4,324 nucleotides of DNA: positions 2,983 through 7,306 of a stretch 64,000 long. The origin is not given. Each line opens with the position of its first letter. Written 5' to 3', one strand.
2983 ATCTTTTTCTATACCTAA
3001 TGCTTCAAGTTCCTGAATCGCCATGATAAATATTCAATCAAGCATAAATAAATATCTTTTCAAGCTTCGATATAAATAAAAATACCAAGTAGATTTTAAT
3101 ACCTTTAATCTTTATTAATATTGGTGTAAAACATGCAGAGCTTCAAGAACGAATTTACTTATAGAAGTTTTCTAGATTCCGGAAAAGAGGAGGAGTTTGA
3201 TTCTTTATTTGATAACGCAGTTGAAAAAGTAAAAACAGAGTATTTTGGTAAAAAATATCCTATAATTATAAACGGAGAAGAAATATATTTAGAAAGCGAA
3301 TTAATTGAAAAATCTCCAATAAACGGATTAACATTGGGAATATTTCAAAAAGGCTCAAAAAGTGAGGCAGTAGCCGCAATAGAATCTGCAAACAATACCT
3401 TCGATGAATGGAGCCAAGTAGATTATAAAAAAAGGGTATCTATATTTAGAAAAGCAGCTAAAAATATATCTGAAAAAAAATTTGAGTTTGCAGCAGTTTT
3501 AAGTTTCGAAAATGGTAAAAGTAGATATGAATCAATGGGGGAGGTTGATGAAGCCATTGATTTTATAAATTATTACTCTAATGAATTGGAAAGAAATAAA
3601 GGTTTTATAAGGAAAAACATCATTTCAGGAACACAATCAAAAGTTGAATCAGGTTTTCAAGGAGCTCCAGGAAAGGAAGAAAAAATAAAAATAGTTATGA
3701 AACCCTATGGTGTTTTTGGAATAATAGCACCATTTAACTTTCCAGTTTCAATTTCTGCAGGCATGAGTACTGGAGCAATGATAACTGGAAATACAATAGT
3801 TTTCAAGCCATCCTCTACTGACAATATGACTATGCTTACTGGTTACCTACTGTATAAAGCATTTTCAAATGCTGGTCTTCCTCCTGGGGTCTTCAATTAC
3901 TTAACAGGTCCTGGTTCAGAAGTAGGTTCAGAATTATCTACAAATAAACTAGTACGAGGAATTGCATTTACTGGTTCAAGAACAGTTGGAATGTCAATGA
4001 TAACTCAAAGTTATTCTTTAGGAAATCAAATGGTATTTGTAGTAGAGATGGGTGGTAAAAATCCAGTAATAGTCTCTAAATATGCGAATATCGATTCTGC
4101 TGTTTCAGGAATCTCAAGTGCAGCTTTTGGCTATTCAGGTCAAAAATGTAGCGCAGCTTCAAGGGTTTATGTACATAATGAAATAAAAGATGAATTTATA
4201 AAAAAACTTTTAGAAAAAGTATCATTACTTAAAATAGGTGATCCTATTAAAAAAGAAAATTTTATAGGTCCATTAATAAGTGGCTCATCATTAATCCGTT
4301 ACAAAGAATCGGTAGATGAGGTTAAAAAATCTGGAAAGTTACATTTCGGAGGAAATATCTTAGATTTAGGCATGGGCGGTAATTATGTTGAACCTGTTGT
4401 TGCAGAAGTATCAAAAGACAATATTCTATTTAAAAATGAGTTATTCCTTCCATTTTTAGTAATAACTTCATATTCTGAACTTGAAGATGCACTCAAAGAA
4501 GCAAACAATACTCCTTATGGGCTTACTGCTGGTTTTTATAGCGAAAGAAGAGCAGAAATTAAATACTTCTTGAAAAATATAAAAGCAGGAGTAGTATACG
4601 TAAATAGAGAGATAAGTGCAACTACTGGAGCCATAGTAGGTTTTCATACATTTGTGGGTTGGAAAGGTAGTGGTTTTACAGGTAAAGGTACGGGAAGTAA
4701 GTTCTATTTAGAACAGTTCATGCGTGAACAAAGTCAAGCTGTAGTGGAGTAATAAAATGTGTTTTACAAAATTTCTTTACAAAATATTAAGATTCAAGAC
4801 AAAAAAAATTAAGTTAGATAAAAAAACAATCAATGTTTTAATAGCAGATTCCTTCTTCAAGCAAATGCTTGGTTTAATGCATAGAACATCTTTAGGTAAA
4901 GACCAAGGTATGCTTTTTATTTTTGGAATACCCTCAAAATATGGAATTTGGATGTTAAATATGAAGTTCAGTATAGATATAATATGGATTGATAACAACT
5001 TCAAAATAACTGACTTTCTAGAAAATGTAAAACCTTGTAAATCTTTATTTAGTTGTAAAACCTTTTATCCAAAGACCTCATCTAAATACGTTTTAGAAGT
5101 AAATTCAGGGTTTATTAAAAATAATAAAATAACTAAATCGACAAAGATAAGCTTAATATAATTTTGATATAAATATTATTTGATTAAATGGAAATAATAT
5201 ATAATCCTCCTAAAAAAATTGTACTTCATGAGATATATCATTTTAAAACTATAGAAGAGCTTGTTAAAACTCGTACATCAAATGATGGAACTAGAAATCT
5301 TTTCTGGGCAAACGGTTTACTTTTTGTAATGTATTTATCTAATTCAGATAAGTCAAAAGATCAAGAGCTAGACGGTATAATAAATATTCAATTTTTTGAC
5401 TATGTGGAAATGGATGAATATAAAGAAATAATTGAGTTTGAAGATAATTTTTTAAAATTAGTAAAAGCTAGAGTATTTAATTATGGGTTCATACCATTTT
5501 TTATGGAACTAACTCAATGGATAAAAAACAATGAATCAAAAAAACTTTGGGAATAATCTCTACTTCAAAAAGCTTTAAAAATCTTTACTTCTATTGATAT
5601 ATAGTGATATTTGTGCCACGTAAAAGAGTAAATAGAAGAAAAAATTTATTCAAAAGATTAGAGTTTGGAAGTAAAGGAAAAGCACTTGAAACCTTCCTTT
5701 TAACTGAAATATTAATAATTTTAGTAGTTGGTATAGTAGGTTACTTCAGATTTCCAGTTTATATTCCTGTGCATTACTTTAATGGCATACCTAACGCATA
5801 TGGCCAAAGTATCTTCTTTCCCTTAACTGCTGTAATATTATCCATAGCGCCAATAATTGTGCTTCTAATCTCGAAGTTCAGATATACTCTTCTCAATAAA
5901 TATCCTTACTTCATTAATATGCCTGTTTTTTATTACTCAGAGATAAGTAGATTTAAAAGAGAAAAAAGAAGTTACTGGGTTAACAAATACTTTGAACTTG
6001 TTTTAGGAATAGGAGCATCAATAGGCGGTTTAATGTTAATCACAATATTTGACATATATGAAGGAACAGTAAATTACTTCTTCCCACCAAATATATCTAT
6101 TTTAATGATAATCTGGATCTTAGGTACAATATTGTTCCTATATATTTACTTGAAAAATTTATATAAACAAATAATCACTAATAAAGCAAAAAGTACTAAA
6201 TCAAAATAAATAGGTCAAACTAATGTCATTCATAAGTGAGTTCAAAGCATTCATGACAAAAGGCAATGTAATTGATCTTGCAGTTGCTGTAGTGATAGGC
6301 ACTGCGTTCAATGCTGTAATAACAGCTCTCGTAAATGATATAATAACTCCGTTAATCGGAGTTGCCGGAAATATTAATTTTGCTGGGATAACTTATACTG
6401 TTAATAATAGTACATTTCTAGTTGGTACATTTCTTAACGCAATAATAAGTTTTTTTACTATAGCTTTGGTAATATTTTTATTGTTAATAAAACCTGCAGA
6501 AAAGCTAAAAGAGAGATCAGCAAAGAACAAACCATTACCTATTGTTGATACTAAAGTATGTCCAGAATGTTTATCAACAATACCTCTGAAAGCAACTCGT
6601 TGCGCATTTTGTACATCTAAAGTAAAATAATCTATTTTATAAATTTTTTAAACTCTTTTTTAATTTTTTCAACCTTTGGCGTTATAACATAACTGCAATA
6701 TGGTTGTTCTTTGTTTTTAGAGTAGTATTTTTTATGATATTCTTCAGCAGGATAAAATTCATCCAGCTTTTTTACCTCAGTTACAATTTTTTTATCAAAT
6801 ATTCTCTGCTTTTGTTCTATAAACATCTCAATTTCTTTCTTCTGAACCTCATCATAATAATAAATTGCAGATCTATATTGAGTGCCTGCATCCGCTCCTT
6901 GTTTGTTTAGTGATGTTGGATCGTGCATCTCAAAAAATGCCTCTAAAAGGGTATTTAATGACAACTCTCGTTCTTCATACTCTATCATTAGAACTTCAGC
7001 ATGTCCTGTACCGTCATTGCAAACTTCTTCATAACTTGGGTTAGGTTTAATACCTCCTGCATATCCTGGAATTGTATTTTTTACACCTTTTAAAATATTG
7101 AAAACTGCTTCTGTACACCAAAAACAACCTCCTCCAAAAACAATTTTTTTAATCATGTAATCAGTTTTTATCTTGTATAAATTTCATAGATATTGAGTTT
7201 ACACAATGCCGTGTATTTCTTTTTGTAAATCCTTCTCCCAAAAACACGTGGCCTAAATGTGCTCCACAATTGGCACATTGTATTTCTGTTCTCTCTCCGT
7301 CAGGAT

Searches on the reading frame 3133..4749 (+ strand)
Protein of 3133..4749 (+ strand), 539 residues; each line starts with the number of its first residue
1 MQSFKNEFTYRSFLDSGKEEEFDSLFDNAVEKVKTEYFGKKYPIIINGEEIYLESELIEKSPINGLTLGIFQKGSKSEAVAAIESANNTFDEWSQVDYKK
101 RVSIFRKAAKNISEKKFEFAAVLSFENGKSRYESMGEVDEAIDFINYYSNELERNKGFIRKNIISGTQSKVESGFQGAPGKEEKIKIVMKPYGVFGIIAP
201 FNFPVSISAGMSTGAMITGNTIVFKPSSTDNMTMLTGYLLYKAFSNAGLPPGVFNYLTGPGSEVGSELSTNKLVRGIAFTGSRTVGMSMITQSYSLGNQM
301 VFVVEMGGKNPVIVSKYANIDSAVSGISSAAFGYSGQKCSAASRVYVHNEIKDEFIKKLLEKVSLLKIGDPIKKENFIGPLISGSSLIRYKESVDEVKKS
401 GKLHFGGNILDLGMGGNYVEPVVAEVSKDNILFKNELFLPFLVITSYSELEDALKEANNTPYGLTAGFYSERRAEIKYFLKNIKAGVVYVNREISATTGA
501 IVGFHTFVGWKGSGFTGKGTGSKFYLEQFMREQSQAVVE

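Call 59: search_protein_families(library=pfam, proteins=[window:3133-4749:+], max_evalue=0.001)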
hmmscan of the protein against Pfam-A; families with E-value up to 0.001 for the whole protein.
window:3133-4749:+ (539 aa): 1 family
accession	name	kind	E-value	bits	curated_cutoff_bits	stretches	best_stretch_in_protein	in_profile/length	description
PF00171.27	Aldedh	-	2.1e-119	399.6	23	1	60-531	12-457/461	Aldehyde dehydrogenase family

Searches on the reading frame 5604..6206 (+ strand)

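Call 59: search_protein_families(library=pfam, proteins=[window:5604-6206:+], max_evalue=0.001)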
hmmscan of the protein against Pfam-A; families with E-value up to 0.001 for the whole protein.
window:5604-6206:+ (201 aa): 1 family
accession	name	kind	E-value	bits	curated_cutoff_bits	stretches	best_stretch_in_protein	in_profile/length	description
PF07853.16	DUF1648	-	4.2e-05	23.6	28.7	1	36-69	3-37/49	Domain of unknown function (DUF1648)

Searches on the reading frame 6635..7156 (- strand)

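Call 15: search_protein_families(library=pfam, proteins=[window:6635-7156:-], max_evalue=0.001)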
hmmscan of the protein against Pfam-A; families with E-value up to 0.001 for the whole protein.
window:6635-7156:- (174 aa): 1 family
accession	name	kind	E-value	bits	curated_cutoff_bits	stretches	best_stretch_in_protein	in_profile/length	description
PF01625.27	PMSR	-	1.7e-61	207.4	23.7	1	4-154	1-152/153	Peptide methionine sulfoxide reductase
